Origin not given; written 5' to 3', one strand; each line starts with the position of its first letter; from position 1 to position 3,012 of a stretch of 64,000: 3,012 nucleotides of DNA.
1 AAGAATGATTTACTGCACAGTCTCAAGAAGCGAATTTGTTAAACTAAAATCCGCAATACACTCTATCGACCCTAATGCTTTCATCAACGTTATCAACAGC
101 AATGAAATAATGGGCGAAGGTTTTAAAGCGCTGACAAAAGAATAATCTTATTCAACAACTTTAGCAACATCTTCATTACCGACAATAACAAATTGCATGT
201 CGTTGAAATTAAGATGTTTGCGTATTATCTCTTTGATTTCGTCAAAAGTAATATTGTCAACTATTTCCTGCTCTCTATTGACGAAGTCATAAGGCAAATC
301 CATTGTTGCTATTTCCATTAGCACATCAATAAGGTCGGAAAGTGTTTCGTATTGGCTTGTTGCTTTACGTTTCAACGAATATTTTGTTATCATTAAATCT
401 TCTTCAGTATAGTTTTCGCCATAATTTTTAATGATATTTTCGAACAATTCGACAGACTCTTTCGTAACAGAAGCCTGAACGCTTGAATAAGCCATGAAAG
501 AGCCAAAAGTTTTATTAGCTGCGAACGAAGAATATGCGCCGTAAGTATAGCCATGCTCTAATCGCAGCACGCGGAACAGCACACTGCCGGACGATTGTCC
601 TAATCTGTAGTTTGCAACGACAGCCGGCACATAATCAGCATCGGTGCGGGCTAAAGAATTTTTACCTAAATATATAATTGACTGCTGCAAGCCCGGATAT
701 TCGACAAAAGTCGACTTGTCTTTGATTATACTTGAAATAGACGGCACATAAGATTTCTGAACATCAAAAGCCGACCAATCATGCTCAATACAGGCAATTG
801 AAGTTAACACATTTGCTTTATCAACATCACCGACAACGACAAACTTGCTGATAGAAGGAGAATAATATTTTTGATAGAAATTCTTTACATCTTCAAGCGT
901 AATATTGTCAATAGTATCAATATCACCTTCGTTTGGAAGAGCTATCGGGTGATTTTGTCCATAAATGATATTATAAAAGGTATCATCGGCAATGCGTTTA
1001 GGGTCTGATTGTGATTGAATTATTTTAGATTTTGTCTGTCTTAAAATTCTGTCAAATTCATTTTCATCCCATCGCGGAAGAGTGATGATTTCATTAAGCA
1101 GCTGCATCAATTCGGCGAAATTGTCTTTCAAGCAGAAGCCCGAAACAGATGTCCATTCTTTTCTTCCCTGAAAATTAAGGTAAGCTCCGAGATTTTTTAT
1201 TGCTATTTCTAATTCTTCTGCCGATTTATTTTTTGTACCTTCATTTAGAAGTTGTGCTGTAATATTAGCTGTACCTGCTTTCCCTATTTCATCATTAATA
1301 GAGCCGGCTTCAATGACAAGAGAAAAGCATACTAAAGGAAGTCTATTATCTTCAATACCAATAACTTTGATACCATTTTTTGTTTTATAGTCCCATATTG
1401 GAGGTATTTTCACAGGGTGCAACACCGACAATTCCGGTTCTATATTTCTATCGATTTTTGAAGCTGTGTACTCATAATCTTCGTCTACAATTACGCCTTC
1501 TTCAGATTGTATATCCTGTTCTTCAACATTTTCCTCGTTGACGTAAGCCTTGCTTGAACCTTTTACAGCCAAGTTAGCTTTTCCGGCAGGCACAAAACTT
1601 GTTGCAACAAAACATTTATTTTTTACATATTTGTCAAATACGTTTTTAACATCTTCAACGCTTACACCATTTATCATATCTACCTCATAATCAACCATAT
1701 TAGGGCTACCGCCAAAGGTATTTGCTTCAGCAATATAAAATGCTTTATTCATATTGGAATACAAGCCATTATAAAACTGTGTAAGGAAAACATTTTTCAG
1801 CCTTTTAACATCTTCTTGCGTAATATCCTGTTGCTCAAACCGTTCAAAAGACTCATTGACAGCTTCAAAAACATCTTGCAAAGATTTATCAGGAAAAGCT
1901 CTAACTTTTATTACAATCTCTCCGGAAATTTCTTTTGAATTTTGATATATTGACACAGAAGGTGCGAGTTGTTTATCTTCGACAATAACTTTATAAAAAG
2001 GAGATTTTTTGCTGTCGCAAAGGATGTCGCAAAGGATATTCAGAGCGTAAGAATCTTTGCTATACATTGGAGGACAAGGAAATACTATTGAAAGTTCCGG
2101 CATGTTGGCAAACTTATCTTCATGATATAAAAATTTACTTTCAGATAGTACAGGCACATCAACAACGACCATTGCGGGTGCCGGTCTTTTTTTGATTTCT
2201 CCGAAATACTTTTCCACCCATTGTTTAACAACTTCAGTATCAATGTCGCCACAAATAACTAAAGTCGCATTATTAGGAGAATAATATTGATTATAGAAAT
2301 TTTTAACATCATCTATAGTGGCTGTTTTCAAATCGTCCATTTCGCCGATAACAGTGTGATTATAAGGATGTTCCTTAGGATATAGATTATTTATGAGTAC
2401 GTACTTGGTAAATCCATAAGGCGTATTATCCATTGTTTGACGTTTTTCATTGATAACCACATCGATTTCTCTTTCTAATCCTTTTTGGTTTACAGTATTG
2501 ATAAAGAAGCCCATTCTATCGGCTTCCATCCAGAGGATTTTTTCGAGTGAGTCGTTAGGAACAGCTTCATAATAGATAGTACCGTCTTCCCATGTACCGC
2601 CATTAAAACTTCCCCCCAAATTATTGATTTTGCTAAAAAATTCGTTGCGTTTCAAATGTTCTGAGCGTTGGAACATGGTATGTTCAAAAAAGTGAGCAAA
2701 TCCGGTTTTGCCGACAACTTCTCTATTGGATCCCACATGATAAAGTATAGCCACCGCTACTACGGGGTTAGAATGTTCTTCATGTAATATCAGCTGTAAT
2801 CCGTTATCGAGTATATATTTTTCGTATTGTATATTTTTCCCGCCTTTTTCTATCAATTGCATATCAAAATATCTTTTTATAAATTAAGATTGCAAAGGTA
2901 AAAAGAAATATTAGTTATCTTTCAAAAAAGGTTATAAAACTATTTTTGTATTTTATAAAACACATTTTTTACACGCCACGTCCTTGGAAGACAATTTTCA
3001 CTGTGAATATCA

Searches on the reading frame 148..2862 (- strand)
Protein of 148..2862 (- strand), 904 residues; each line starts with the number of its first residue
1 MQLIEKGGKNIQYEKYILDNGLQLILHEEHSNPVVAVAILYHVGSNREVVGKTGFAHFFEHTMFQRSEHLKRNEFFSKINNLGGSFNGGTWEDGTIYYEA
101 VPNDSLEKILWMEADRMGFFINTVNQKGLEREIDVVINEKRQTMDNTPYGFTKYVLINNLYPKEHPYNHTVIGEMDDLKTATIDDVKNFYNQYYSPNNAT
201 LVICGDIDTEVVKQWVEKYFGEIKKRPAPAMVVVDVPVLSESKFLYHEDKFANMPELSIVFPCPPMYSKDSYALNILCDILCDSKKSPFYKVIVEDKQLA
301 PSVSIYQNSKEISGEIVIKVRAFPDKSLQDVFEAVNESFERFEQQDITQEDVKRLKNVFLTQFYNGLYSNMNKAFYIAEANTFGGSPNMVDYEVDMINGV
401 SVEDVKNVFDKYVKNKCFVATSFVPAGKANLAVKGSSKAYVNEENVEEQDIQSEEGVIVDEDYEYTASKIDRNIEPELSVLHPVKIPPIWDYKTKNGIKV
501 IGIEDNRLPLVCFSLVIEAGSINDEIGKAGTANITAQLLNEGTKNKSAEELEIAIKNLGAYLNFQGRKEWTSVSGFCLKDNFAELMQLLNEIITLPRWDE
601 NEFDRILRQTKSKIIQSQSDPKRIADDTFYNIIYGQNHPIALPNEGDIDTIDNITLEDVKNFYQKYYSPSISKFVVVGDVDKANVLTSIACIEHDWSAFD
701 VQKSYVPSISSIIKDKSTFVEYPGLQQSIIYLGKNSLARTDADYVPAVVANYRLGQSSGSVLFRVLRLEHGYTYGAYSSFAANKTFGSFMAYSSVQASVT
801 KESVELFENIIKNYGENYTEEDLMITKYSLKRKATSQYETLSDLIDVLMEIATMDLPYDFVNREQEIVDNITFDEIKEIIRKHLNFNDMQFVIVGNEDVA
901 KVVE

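Call 45: find_encoding_contigs(protein=window:148-2862:-, flank=10000, max_places=3)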
Protein window:148-2862:- (904 aa): 4 contigs read that carry it; 3 places shown.
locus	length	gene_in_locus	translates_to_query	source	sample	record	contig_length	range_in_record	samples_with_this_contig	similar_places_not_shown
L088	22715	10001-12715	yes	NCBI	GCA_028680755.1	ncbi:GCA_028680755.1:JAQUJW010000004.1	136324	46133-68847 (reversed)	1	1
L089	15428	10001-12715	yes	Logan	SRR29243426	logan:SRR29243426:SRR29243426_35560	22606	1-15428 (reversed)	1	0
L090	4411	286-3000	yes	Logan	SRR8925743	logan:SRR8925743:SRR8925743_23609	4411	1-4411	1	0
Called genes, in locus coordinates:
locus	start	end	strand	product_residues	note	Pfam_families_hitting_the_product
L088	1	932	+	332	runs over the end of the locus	PF04055:Radical_SAM, PF16199:Radical_SAM_C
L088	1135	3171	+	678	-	-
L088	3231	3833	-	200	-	PF04973:NMN_transporter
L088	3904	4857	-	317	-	PF02779:Transket_pyr, PF02780:Transketolase_C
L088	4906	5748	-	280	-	PF00456:Transketolase_N, PF13292:DXP_synthase_N (weak), PF00676:E1_dh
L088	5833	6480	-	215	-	PF01135:PCMT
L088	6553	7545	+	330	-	PF01408:GFO_IDH_MocA, PF22725:GFO_IDH_MocA_C3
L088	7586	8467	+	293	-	-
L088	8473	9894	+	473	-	PF13727:CoA_binding_3 (weak), PF02397:Bac_transf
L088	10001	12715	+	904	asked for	PF00675:Peptidase_M16, PF05193:Peptidase_M16_C, PF00675:Peptidase_M16, PF05193:Peptidase_M16_C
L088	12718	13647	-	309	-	PF02588:YitT_membrane, PF10035:DUF2179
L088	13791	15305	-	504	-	PF13229:Beta_helix, PF18962:Por_Secre_tail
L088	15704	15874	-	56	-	-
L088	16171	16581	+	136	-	PF11325:DUF3127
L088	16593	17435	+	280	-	PF00491:Arginase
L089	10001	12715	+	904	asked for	PF00675:Peptidase_M16, PF05193:Peptidase_M16_C, PF00675:Peptidase_M16, PF05193:Peptidase_M16_C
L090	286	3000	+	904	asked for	PF00675:Peptidase_M16, PF05193:Peptidase_M16_C, PF00675:Peptidase_M16, PF05193:Peptidase_M16_C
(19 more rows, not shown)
